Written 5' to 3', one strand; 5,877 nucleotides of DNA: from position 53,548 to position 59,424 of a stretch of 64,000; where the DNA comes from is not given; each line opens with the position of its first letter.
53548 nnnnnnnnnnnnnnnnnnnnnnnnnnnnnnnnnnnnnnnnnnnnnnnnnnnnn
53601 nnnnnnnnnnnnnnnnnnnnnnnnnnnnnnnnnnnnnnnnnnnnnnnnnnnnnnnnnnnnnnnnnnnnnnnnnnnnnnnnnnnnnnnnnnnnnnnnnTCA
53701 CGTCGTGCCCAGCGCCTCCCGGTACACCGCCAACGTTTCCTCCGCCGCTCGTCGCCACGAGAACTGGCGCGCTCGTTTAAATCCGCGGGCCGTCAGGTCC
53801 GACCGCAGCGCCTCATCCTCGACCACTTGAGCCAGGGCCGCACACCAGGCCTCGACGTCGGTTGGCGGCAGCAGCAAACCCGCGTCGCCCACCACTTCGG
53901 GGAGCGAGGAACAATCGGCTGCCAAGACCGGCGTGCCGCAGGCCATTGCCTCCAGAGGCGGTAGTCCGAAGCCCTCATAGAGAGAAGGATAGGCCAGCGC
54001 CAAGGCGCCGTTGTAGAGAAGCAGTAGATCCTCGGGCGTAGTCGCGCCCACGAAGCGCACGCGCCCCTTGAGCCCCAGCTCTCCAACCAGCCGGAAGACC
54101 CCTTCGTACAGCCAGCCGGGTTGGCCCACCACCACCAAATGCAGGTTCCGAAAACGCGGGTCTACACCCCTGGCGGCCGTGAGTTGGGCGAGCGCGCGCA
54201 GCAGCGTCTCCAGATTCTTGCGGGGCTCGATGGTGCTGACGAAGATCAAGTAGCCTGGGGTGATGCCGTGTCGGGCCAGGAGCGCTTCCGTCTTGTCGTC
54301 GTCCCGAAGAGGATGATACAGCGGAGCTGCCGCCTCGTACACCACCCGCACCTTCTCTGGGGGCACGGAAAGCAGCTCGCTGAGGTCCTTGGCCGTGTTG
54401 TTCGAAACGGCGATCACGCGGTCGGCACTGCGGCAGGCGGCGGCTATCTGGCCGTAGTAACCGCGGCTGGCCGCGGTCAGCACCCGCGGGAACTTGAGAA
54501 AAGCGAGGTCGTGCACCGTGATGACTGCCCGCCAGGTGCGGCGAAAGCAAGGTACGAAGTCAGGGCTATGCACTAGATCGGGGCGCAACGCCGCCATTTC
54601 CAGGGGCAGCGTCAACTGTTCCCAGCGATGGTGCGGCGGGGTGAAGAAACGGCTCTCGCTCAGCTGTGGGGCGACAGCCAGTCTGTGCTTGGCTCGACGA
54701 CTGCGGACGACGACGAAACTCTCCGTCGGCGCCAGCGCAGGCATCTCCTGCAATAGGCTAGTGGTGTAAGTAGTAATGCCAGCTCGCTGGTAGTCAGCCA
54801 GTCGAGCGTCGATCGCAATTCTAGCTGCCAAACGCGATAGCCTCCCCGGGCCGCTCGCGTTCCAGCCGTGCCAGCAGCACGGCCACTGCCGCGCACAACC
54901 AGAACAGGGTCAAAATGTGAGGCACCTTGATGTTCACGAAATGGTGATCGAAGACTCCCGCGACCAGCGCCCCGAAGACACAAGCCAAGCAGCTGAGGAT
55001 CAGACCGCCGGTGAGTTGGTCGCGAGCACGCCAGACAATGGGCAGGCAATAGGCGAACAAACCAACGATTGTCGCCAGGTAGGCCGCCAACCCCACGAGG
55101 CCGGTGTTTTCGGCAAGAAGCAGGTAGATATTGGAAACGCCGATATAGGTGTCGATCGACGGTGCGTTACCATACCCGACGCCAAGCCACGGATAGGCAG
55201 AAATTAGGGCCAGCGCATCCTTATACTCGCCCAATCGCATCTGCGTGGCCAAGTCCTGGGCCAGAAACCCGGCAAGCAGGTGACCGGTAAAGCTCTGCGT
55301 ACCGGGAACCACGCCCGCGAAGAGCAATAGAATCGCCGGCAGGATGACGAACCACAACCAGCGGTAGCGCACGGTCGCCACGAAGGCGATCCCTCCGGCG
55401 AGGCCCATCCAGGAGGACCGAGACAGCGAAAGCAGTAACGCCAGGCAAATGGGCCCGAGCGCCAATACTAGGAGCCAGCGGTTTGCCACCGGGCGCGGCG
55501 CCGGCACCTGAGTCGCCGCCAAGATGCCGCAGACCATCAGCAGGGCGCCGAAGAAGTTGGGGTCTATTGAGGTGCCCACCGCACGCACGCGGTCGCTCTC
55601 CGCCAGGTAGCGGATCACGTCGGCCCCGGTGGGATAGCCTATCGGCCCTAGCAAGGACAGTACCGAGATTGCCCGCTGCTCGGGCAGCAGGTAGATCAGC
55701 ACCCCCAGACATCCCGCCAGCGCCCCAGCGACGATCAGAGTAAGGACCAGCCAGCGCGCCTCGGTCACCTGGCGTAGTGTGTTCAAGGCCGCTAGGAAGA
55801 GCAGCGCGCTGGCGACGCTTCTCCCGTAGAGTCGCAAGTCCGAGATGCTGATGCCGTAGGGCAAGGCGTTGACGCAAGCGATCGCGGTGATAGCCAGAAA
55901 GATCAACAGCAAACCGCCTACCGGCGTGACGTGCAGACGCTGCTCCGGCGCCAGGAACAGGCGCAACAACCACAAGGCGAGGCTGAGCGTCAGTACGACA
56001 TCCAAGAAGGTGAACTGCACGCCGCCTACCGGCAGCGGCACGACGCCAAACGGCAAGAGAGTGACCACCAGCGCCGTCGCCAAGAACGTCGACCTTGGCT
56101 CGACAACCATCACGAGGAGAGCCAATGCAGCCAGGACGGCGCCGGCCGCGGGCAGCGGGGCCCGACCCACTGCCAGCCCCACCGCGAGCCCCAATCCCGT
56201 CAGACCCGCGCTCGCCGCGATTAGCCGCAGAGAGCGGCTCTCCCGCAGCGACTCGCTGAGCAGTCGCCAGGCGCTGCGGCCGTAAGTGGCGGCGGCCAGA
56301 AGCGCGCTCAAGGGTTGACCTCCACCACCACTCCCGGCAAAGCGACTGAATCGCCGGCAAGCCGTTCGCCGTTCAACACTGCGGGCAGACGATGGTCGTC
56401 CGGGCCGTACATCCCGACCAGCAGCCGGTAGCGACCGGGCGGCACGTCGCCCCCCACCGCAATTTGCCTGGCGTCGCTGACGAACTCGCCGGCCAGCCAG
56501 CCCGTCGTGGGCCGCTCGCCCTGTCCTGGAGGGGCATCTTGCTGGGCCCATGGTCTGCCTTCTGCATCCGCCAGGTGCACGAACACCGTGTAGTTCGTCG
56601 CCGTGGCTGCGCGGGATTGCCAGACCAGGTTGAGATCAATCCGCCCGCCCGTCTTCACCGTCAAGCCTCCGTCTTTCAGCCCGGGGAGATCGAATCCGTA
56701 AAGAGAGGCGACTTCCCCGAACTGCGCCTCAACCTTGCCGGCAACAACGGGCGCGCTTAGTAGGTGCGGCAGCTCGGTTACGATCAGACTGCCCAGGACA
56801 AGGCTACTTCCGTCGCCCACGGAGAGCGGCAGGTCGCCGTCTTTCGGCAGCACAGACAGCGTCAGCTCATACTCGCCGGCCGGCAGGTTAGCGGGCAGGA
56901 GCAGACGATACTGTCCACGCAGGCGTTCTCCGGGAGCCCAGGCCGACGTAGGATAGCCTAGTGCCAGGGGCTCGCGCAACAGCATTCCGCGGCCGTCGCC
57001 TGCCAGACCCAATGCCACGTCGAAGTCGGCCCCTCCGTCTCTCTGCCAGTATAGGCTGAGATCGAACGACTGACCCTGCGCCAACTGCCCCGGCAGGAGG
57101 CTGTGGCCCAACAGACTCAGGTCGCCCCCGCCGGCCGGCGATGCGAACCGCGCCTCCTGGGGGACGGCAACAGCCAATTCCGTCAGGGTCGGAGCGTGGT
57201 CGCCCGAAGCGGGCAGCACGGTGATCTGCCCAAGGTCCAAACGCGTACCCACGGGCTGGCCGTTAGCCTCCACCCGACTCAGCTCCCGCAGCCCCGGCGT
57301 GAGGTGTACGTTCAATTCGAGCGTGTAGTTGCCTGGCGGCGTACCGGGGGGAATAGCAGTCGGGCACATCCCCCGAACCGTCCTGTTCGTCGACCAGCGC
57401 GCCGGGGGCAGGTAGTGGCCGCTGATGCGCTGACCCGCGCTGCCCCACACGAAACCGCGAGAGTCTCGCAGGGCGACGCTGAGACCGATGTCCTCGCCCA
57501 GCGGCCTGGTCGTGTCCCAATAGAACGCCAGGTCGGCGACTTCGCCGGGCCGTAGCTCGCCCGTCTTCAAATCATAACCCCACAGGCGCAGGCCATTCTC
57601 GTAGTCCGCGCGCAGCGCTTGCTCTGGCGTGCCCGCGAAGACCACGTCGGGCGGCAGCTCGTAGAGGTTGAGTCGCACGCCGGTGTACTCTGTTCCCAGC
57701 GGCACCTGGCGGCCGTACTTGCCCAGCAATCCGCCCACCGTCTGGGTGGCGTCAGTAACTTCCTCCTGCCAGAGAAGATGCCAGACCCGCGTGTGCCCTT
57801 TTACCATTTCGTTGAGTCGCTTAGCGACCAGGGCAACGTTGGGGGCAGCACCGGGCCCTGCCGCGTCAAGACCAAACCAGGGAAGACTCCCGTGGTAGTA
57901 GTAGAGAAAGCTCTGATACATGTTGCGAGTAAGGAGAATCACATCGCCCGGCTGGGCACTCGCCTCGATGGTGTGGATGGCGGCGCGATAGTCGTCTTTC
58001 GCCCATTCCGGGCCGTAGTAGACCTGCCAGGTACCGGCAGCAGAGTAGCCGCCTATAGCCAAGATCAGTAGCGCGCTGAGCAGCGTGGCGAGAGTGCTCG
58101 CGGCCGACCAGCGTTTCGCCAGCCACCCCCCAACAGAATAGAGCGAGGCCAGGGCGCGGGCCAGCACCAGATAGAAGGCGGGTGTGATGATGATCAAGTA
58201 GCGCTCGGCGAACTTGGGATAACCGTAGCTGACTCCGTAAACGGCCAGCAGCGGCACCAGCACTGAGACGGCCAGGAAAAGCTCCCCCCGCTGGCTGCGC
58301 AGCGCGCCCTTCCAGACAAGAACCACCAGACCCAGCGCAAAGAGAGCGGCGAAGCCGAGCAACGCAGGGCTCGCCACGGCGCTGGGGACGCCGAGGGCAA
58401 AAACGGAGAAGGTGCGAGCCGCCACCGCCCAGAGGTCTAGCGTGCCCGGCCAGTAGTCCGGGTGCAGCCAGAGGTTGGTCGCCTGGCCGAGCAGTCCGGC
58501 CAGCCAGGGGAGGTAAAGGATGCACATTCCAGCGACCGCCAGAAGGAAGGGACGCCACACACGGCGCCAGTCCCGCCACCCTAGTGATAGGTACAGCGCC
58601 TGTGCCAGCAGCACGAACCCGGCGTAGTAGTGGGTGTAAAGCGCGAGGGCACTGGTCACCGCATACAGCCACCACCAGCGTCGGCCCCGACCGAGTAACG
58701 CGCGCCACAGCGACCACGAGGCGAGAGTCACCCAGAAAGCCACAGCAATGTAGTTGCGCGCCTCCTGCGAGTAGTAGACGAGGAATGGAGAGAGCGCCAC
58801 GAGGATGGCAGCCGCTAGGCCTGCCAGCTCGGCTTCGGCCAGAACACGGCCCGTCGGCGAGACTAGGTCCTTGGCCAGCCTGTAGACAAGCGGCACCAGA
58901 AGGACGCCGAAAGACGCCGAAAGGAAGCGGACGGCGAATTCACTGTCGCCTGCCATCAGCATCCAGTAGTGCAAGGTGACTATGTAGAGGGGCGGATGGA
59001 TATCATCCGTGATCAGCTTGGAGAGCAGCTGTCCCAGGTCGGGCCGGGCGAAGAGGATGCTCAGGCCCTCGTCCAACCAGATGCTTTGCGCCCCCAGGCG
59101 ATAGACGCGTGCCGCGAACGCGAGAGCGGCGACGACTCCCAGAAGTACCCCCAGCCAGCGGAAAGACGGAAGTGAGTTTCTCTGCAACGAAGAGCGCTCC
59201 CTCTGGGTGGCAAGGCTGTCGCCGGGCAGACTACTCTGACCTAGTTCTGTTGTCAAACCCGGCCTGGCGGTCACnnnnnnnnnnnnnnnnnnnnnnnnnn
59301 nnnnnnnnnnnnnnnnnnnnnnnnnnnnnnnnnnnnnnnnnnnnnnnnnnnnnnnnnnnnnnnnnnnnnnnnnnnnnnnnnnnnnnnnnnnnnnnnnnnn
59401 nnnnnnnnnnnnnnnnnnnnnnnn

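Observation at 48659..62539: Eight copies (1+3+3+1) of an unassigned ~130-145-aa module fused to the C termini of the GT-C paralogues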

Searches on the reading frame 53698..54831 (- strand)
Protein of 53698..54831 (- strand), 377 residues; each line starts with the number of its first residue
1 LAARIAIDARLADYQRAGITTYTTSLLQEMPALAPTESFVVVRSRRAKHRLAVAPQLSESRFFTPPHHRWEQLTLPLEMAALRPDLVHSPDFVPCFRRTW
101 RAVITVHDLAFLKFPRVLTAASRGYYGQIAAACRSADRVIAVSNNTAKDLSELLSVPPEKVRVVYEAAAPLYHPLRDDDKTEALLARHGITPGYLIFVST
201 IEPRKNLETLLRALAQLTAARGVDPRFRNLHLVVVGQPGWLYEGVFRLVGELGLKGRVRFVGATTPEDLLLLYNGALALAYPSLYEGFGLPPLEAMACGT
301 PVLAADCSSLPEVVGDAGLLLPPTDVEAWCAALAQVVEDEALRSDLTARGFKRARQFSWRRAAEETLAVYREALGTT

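Call 19: search_protein_families(library=pfam, proteins=[window:53698-54831:-], max_evalue=0.001)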
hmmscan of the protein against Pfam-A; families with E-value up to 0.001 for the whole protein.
window:53698-54831:- (377 aa): 5 families
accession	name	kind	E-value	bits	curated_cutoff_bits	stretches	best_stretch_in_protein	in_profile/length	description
PF00534.26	Glycos_transf_1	-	1.9e-34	119.1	26.4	1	192-352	15-171/172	Glycosyl transferases group 1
PF13692.12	Glyco_trans_1_4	-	2.8e-28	99.4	27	1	194-339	3-142/142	Glycosyl transferases group 1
PF13439.12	Glyco_transf_4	-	8e-16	59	28.5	1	18-165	3-163/170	Glycosyltransferase Family 4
PF20706.3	GT4-conflict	-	9.1e-12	45.1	26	1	132-364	143-383/385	Family 4 Glycosyltransferase in conflict systems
PF13524.12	Glyco_trans_1_2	-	5e-07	30.2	25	1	231-367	16-143/144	Glycosyl transferase-like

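Call 57: search_protein_families(library=ncbifam, proteins=[window:53698-54831:-], max_evalue=0.001)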
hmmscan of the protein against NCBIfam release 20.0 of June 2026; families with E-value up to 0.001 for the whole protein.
window:53698-54831:- (377 aa): 30 families (the best 25 are shown)
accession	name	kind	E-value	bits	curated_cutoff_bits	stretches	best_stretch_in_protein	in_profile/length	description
TIGR03449.1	mycothiol_MshA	equivalog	6.5e-35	120.8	462.5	1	134-374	163-404/406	D-inositol-3-phosphate glycosyltransferase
TIGR02149.1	glgA_Coryne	subfamily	9.3e-28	97.4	302.4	1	131-373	140-390/391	glycogen synthase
TIGR04047.1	MSMEG_0565_glyc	hypoth_equivalog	2.3e-26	92.8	259.85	1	131-372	134-373/373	MSMEG_0565 family glycosyltransferase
TIGR03088.1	stp2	hypoth_equivalog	1.3e-23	83.6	409.05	1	138-374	139-374/374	TIGR03088 family PEP-CTERM/XrtA system glycosyltransferase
TIGR03999.1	thiol_BshA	equivalog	9.4e-20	70.9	273.7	1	123-374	132-374/375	N-acetyl-alpha-D-glucosaminyl L-malate synthase BshA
NF041876.1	EPS_EpsE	equivalog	1.2e-16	60.9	400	1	198-364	220-387/389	exopolysaccharide biosynthesis GT4 family glycosyltransferase EpsE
NF053787.1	GlcN_PG_synth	equivalog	2.7e-15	56.1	480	1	116-374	124-360/361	N-acetylglucosaminyl phosphatidylglycerol synthase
NF041010.1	glycosy_Agl16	equivalog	2.4e-14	53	575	1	102-373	107-351/352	glycosylation protein Agl16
NF050063.1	ProtGlycPglJ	equivalog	9.1e-14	51.4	500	1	135-367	144-360/363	N-acetylgalactosamine-N,N'-diacetylbacillosaminyl-diphospho-undecaprenol 4-alpha-N-acetylgalactosaminyltransferase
NF038298.1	EPS_HpsO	equivalog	1.2e-13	50.6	575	1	286-372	299-386/388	hormogonium polysaccharide biosynthesis glycosyltransferase HpsO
TIGR04063.1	stp3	hypoth_equivalog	2.3e-12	46.5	442.05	1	131-374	153-396/397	TIGR04063 family PEP-CTERM/XrtA system glycosyltransferase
TIGR04157.1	glyco_rSAM_CFB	subfamily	3e-12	46.3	400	1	130-317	164-342/406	TIGR04157 family glycosyltransferase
NF038295.1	EPS_HpsP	equivalog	8.4e-12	44.8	550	1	194-372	209-386/388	hormogonium polysaccharide biosynthesis glycosyltransferase HpsP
NF038229.1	Glyco4_Geo_Pelo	equivalog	1.1e-09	37.8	400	1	128-374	102-337/338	GPMC system family 4 glycosyltransferase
NF038255.1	exopoly_VpsD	equivalog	1.1e-09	37.7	300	1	57-307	74-314/381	VpsD family glycosyltransferase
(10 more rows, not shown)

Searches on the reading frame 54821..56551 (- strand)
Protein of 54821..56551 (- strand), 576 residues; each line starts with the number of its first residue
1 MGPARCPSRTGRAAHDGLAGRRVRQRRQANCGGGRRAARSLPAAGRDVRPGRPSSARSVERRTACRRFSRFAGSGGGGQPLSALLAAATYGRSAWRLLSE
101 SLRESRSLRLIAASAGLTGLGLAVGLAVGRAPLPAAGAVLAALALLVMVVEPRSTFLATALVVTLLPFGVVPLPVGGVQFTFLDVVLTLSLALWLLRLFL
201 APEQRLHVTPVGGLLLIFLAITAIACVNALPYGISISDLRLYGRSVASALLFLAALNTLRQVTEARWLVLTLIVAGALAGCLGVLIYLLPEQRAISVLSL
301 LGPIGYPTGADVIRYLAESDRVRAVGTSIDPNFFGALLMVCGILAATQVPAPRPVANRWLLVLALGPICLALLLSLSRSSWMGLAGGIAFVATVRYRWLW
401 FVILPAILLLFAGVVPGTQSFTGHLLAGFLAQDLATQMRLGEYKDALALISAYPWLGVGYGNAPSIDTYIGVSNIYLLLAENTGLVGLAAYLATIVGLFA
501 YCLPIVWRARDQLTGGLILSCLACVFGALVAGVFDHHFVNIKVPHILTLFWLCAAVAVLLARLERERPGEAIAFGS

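Call 19: search_protein_families(library=pfam, proteins=[window:54821-56551:-], max_evalue=0.001)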
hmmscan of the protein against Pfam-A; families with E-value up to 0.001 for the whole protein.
window:54821-56551:- (576 aa): 1 family
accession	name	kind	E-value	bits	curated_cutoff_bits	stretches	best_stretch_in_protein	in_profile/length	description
PF04932.20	Wzy_C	-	1.2e-14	54.8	31.7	1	368-492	6-149/149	O-Antigen ligase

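Call 57: search_protein_families(library=ncbifam, proteins=[window:54821-56311:-], max_evalue=0.001)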
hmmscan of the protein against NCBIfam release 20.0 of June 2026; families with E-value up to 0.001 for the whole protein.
window:54821-56311:- (496 aa): 1 family
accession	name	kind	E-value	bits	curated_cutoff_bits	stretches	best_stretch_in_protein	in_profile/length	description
TIGR00947.1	2A73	equivalog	2.4e-10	40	366.4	1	77-476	21-418/425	IctB family putative bicarbonate transporter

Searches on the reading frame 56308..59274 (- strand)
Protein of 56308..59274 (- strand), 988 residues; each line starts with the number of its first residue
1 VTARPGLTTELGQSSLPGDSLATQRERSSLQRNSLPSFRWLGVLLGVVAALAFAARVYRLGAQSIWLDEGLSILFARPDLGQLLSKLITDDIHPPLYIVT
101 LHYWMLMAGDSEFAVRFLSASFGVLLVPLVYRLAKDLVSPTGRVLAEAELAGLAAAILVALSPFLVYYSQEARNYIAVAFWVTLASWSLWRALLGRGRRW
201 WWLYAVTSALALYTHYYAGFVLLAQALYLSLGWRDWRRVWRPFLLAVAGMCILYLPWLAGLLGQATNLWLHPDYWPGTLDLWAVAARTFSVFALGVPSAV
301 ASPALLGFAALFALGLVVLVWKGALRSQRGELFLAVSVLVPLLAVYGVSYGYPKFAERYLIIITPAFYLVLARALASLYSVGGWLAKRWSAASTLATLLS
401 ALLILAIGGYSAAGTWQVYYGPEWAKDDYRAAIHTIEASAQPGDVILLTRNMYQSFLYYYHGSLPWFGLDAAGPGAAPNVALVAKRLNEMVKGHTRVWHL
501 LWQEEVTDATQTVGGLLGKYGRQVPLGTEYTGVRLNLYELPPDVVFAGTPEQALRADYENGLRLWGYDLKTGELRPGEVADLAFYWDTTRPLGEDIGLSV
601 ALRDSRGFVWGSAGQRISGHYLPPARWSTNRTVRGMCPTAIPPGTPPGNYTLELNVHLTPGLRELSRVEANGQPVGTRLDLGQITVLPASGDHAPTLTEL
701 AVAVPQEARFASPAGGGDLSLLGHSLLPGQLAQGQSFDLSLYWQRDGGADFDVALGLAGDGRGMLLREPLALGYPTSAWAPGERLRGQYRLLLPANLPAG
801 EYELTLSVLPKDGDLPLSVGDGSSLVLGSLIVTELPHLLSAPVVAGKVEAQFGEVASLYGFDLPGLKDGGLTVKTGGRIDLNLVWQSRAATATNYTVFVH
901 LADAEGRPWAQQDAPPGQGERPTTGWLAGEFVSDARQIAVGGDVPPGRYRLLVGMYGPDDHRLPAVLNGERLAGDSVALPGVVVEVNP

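Call 7: search_protein_families(library=pfam, proteins=[window:56308-59274:-], max_evalue=1)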
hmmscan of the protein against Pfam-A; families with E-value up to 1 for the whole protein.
window:56308-59274:- (988 aa): 5 families
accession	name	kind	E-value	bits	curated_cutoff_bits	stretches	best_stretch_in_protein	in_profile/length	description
PF13231.12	PMT_2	-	1.1e-11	45.7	26.1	1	93-258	2-158/160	Dolichyl-phosphate-mannose-protein mannosyltransferase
PF21226.3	MalQ_N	-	0.014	16.2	24.1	0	783-809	53-79/91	MalQ N-terminal beta sandwich domain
PF16116.10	DUF4832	-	0.099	12.8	29.2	1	733-812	120-201/216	Domain of unknown function (DUF4832)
PF10633.15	NPCBM_assoc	-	0.16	12.6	24.4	0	780-808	47-75/78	NPCBM-associated, NEW3 domain of alpha-galactosidase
PF07495.19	Y_Y_Y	-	0.18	12.2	26.6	0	796-814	34-52/65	Y_Y_Y domain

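Call 8: search_protein_families(library=ncbifam, proteins=[window:56308-59274:-], max_evalue=1)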
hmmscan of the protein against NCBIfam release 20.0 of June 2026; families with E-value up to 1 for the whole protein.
window:56308-59274:- (988 aa): 1 family
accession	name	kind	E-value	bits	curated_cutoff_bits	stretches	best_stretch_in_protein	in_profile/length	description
TIGR03663.1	TIGR03663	subfamily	1.4e-09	37.6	126.25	1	46-214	5-160/435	flippase activity-associated protein Agl23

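Call 32: search_dna_similar(query=window:56308-59274:-, collection=plasmids, mode=protein, max_rows=10)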
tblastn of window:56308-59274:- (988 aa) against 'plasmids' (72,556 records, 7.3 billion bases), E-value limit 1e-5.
Records with a match: 5; places in all: 5; records where one place covers at least 80% of the query: 0.
Best place of each record, by identity: <60% 5.
By first word of the organism name: Salmonella 2; Halomarina 1; Serratia 1; Haloterrigena 1.
By predicted mobility (MOB-suite, as given by PLSDB): non-mobilizable 4; conjugative 1.
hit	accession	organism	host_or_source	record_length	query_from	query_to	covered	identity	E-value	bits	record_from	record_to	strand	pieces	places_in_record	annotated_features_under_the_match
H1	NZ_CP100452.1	Halomarina sp. BCD28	cell culture,sediment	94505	61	262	20%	34.8%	1e-9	71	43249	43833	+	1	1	glycosyltransferase family 39 protein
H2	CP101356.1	Salmonella enterica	chicken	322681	63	268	21%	33.3%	8e-9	68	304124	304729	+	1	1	glycosyltransferase family 39 protein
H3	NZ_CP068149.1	Serratia liquefaciens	-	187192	66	268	21%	32.9%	4e-10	72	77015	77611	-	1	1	glycosyltransferase family 39 protein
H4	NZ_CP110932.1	Salmonella enterica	Chicken,whole organism,gut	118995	65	268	18%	36.6%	5e-9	89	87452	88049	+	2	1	none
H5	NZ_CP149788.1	Haloterrigena sp. KLK7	cell culture,salt lake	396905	62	229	17%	32.4%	2e-6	60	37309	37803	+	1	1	glycosyltransferase family 39 protein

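Call 72: predict_structure(alignment_id=A3)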
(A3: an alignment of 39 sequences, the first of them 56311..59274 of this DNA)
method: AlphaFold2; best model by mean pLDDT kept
length: 988 residues; sequences in the alignment: 39
mean_pLDDT: 88.0   pTM: 0.79
mean pLDDT of the five models: 88.0, 85.8, 85.3, 85.2, 84.9
residues with pLDDT >= 90: 593; 70-90: 322; 50-70: 54; < 50: 19
segments of 3 or more residues with pLDDT < 50: 1-17
pLDDT, mean of each block of 10 residues (from residue 1): 39 45 55 65 94 95 91 93 85 84 96 96 98 94 85 95 93 94 97 91 96 93 94 83 94 85 71 65 86 69 83 89 76 94 91 81 95 90 82 86 87 88 88 96 93 86 92 73 96 96 84 94 94 95 95 94 95 94 95 90 94 87 84 94 95 94 89 88 93 86 93 78 88 92 86 88 77 82 91 91 92 86 91 93 94 94 90 92 95 92 90 89 94 95 90 90 88 86 86
secondary structure, 60 per line:
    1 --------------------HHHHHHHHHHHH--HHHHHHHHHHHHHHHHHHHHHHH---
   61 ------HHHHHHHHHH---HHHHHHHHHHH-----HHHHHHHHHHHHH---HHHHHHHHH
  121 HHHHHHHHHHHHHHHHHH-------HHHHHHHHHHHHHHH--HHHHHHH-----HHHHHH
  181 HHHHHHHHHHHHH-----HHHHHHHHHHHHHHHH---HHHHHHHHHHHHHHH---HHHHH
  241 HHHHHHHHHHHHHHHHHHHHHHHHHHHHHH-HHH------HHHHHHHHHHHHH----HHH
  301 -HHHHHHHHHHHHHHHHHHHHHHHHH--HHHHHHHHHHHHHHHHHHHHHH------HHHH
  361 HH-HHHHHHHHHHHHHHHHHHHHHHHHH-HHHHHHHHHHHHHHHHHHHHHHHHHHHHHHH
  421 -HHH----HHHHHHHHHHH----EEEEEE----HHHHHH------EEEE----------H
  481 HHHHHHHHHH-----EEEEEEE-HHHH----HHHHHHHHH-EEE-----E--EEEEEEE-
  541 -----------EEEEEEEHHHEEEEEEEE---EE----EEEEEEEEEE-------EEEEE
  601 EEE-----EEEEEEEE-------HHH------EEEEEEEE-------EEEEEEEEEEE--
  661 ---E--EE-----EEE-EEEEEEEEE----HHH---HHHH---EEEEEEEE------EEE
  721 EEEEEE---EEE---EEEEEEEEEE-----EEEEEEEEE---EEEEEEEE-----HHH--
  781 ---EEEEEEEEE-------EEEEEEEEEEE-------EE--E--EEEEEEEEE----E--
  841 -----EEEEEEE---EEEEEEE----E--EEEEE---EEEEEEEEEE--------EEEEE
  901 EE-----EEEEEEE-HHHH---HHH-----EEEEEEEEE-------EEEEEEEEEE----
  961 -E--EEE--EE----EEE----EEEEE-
elements in order (helices of 4 or more, strands of 3 or more residues): H21-32 H35-57 H67-76 H80-90 H96-108 H112-138 H146-160 H163-169 H175-193 H199-214 H218-232 H236-270 H281-293 H302-326 H329-350 H357-362 H364-388 H390-420 H429-439 E444-449 H454-459 E466-469 H480-490 E496-502 H504-507 H512-520 E522-524 E533-539 E552-558 E562-569 E579-588 E596-603 E609-616 E633-640 E648-658 E674-676 E678-686 H697-700 E704-711 E718-726 E730-732 E736-745 E751-759 E763-770 E784-792 E800-810 E825-833 E846-852 E856-862 E870-874 E878-887 E896-902 E908-914 H916-919 E931-939 E947-956 E965-967 E976-978 E983-987

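Call 91: search_solved_structures(query=A3, max_evalue=0.01)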
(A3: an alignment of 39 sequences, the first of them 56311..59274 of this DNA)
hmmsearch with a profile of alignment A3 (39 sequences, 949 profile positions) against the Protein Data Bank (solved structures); distinct sequences matched with E-value up to 0.01: 0.
